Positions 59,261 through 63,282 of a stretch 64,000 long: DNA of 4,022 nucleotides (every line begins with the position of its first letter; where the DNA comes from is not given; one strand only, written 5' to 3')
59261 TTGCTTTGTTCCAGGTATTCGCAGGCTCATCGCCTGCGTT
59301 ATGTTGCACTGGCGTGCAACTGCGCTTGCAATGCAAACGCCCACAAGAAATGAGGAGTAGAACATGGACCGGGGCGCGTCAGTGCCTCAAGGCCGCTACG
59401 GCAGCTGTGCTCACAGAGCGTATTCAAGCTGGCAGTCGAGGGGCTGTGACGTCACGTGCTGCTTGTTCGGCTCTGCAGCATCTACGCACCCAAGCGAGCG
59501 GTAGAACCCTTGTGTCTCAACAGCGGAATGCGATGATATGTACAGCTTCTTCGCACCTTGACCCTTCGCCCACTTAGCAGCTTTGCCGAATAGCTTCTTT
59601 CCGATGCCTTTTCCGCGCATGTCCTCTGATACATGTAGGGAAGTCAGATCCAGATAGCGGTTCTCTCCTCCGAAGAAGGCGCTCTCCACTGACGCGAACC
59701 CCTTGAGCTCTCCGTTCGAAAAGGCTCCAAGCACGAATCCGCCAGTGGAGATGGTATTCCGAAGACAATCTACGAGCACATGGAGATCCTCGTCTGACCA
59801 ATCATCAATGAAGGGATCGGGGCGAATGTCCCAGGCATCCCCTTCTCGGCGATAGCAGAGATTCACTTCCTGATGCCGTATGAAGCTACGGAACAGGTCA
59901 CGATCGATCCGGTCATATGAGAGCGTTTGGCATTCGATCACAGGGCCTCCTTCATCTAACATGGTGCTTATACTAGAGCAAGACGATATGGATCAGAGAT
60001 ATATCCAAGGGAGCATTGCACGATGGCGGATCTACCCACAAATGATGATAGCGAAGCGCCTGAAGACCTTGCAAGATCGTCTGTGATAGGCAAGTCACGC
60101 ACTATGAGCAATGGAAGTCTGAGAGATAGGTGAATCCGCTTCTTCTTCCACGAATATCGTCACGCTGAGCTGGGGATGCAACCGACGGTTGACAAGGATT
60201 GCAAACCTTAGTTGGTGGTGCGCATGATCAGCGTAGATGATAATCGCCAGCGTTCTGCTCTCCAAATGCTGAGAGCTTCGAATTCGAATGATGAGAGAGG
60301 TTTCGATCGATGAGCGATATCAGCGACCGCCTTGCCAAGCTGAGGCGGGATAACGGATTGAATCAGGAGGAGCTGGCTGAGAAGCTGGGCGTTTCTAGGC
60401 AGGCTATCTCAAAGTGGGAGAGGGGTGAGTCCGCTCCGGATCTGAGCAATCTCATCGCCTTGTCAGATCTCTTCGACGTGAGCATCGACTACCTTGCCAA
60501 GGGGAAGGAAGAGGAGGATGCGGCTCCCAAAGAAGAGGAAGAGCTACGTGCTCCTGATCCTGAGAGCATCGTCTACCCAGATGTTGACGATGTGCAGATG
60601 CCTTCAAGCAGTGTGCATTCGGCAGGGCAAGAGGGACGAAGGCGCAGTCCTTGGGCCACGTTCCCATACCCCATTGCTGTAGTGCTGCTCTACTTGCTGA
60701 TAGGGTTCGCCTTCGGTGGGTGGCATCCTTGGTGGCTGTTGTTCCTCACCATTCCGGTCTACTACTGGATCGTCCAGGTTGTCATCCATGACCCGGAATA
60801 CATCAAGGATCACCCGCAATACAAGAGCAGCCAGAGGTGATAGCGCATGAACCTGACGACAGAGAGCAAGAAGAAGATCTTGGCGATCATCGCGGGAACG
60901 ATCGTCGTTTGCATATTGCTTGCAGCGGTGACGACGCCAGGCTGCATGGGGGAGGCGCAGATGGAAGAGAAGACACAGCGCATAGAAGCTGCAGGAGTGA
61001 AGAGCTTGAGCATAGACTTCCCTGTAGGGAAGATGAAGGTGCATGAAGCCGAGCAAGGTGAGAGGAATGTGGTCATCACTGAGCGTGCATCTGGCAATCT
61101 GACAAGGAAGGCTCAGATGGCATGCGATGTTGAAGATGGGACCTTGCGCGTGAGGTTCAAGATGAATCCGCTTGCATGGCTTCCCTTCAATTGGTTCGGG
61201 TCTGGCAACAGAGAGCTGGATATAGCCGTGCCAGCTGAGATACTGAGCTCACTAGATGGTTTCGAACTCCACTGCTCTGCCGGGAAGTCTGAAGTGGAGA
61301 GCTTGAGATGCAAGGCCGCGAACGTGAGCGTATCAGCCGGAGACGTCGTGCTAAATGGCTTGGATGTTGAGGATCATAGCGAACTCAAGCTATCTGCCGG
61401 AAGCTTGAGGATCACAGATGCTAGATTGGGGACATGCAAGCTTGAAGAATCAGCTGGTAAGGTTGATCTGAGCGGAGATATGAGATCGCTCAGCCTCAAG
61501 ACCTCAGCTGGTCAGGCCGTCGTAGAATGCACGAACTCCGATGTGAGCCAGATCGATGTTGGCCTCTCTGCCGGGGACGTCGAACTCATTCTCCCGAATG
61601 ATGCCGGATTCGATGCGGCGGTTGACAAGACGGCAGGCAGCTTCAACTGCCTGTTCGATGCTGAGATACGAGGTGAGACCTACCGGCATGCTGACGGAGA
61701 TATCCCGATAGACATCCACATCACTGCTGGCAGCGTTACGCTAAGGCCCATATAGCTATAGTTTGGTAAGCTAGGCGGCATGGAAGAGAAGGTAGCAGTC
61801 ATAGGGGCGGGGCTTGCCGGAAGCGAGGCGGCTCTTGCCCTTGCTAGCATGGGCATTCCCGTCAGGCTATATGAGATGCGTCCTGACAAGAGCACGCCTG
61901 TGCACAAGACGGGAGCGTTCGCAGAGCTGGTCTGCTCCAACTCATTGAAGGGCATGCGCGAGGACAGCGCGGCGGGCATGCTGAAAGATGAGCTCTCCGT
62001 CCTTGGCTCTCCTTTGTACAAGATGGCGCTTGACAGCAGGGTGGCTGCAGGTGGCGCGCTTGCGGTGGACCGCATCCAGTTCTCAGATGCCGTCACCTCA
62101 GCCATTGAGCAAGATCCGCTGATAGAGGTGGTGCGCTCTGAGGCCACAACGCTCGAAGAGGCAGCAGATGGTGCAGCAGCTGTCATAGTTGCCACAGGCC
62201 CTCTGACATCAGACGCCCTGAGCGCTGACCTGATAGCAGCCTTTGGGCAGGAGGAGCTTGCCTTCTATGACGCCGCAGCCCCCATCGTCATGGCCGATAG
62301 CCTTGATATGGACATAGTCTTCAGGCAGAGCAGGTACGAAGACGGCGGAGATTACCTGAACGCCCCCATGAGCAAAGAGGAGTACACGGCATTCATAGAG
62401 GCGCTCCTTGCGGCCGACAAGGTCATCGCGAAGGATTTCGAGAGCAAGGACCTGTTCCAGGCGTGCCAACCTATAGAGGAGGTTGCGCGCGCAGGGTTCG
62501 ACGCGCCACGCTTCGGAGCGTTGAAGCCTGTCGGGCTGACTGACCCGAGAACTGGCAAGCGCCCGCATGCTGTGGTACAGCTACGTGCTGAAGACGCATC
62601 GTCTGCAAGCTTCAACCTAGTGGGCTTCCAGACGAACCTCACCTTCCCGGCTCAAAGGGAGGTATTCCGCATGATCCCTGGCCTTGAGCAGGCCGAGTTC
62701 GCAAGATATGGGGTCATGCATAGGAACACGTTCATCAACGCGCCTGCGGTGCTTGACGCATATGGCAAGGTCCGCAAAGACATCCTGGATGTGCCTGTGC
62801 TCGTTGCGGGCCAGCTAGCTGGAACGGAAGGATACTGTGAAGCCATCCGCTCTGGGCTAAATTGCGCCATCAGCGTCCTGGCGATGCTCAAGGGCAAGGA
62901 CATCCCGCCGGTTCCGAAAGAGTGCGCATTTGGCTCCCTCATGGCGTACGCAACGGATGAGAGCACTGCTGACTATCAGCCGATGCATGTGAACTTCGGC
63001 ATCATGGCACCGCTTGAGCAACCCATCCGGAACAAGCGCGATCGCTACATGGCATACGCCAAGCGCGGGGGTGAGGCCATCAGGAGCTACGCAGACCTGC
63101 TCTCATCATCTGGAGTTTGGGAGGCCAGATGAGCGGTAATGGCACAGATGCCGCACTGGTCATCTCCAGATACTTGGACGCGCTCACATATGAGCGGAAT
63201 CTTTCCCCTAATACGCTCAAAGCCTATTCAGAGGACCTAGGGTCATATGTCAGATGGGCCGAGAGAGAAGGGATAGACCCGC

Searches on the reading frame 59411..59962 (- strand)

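Call 15: search_protein_families(library=pfam, proteins=[window:59411-59962:-])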
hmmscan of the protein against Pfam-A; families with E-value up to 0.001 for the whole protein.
window:59411-59962:- (183 aa): 5 families
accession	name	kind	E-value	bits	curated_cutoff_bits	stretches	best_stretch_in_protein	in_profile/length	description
PF00583.31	Acetyltransf_1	-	1.4e-14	54.8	20.7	1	44-158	5-115/116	Acetyltransferase (GNAT) family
PF13673.13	Acetyltransf_10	-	3.7e-10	40.3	23.6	1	65-166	20-114/128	Acetyltransferase (GNAT) domain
PF13508.13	Acetyltransf_7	-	2.5e-09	37.8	27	1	78-158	6-81/84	Acetyltransferase (GNAT) domain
PF24553.2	Rv0428c_C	-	7.1e-06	26.3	27.2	1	98-161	154-217/224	Probable histone acetyltransferase Rv0428c C-terminal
PF14542.12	Acetyltransf_CG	-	9.1e-05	23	30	1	100-138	21-59/80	GCN5-related N-acetyl-transferase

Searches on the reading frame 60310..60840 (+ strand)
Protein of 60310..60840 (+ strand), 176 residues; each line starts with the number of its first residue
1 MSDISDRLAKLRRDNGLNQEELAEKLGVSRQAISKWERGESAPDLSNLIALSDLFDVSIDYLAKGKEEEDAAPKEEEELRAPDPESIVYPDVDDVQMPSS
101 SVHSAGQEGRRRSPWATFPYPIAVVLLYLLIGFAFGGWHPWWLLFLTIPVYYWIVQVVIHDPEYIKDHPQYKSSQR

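Call 40: search_protein_families(library=pfam, proteins=[window:60310-60840:+], max_evalue=0.01)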
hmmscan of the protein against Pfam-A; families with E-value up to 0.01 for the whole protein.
window:60310-60840:+ (176 aa): 17 families
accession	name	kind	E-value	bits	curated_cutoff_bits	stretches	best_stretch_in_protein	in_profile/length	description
PF01381.28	HTH_3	-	9.1e-21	74.1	23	1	8-62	1-55/55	Helix-turn-helix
PF12844.13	HTH_19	-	1.5e-12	47.6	30.2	1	7-68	3-64/64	Helix-turn-helix domain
PF13560.12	HTH_31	-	5.8e-11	43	27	1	5-58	3-57/64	Helix-turn-helix domain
PF07022.19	Phage_CI_repr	-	2.3e-07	31.5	22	1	16-68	11-63/65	Bacteriophage CI repressor helix-turn-helix domain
PF13443.12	HTH_26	-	4.4e-07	30.5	22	1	7-60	1-55/63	Cro/C1-type HTH DNA-binding domain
PF08279.18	HTH_11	-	0.00012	22.3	25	1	10-35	8-34/55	HTH domain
PF04545.22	Sigma70_r4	-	0.00017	21.5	24.1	1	10-37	14-41/50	Sigma-70, region 4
PF13384.12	HTH_23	-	0.00025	21.2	24.6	1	9-36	11-37/50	Homeodomain-like domain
PF15731.11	MqsA_antitoxin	-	0.00038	21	30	1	7-56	73-121/131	Antitoxin component of bacterial toxin-antitoxin system, MqsA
PF15943.11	YdaS_toxin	-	0.00062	20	30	1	19-39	11-31/65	Bacterial toxin YdaS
PF13412.12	HTH_24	-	0.00081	19.4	21.9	1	11-34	12-35/48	Winged helix-turn-helix DNA-binding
PF13518.12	HTH_28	-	0.0009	19.7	25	1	15-38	11-34/52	Helix-turn-helix domain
PF14549.12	P22_Cro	-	0.0017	18.5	30.2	1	19-45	12-36/60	DNA-binding transcriptional regulator Cro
PF12802.13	MarR_2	-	0.0057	17.2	27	0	13-35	16-39/61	MarR family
PF17762.8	HTH_ParB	-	0.0079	16.8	22.6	0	8-35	12-39/102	ParB HTH domain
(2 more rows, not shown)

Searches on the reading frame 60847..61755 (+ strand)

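Call 40: search_protein_families(library=pfam, proteins=[window:60847-61755:+], max_evalue=0.01)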
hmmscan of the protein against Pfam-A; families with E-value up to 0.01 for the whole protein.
window:60847-61755:+ (302 aa): 1 family
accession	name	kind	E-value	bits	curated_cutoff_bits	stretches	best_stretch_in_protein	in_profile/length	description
PF13349.12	DUF4097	-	7.7e-13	48.8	22.9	1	68-299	16-246/247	Toastrack DUF4097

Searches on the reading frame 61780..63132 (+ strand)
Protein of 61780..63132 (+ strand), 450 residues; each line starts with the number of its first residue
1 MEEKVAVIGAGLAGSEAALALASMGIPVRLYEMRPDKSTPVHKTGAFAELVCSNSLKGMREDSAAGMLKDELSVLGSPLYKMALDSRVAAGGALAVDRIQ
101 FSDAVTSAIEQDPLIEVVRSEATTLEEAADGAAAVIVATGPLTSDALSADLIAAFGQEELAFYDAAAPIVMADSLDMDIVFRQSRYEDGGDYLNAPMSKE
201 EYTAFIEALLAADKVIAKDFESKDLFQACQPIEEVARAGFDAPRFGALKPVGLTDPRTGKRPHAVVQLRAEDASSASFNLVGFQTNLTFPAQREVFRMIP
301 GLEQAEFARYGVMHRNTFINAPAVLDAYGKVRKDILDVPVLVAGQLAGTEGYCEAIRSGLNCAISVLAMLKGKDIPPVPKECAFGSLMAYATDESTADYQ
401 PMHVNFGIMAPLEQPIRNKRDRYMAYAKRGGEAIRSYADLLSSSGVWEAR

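Call 40: search_protein_families(library=pfam, proteins=[window:61780-63132:+], max_evalue=0.01)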
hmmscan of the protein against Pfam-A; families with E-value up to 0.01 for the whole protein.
window:61780-63132:+ (450 aa): 10 families
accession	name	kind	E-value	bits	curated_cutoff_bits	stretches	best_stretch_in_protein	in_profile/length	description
PF01134.28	GIDA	-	6e-80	269.6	22.1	1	4-373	1-390/391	Glucose inhibited division protein A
PF02737.24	3HCDH_N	-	1.4e-05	25.5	22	1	4-42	1-39/180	3-hydroxyacyl-CoA dehydrogenase, NAD binding domain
PF01266.30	DAO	-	3.5e-05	23.9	27.9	1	4-55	1-50/353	FAD dependent oxidoreductase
PF01262.27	AlaDh_PNT_C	-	3.7e-05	23.7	23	1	4-50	30-78/214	Alanine dehydrogenase/PNT, C-terminal domain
PF07992.20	Pyr_redox_2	-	5.8e-05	23.1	26.1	1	4-140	2-108/291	Pyridine nucleotide-disulphide oxidoreductase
PF00890.30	FAD_binding_2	-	0.00038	20.2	20.4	1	5-75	2-71/414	FAD binding domain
PF13450.12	NAD_binding_8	-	0.0013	19.4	21.9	1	7-36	1-30/68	NAD(P)-binding Rossmann-like domain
PF00070.33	Pyr_redox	-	0.0029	18.5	22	1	4-35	1-32/82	Pyridine nucleotide-disulphide oxidoreductase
PF03446.21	NAD_binding_2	-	0.0044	17.5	21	0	4-49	1-46/161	NAD binding domain of 6-phosphogluconate dehydrogenase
PF01494.25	FAD_binding_3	-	0.0073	16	22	0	4-38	3-37/349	FAD binding domain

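Call 92: find_encoding_contigs(protein=window:61780-63132:+, flank=10000, max_places=3)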
Protein window:61780-63132:+ (450 aa): 23 contigs read that carry it; 3 places shown.
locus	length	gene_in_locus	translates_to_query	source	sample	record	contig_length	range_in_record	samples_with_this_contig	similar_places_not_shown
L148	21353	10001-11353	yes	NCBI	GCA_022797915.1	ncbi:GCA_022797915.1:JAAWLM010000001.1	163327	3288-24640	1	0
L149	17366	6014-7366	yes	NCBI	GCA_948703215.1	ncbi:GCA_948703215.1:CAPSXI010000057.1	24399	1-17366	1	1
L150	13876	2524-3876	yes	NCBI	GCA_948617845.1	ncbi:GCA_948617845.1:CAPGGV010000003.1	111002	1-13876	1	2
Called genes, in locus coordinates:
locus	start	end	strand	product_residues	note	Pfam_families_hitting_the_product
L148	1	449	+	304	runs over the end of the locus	PF02481:DNA_processg_A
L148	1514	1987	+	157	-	-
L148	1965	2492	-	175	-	PF00583:Acetyltransf_1, PF13673:Acetyltransf_10, PF13508:Acetyltransf_7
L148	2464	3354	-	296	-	PF00561:Abhydrolase_1, PF12697:Abhydrolase_6, PF20408:Abhydrolase_11 (faint)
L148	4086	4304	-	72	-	PF20097:DUF6487 (weak)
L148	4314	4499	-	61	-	-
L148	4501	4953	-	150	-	PF12844:HTH_19, PF13443:HTH_26 (weak), PF13560:HTH_31, PF01381:HTH_3, PF04014:MazE_antitoxin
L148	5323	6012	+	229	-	PF00753:Lactamase_B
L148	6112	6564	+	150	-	PF13527:Acetyltransf_9, PF00583:Acetyltransf_1, PF13673:Acetyltransf_10 (weak), PF13508:Acetyltransf_7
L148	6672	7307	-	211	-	PF06445:GyrI-like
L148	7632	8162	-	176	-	PF00583:Acetyltransf_1, PF24553:Rv0428c_C (weak), PF13673:Acetyltransf_10, PF13508:Acetyltransf_7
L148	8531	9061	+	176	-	PF07022:Phage_CI_repr (weak), PF12844:HTH_19, PF13560:HTH_31, PF01381:HTH_3, PF13443:HTH_26 (weak)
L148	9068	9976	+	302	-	PF13349:DUF4097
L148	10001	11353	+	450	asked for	PF01134:GIDA, PF02737:3HCDH_N (faint)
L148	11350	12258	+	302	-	PF02899:Phage_int_SAM_1, PF13495:Phage_int_SAM_4 (weak), PF00589:Phage_integrase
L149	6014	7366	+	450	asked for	PF01134:GIDA, PF02737:3HCDH_N (faint)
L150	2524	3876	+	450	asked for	PF01134:GIDA, PF02737:3HCDH_N (faint)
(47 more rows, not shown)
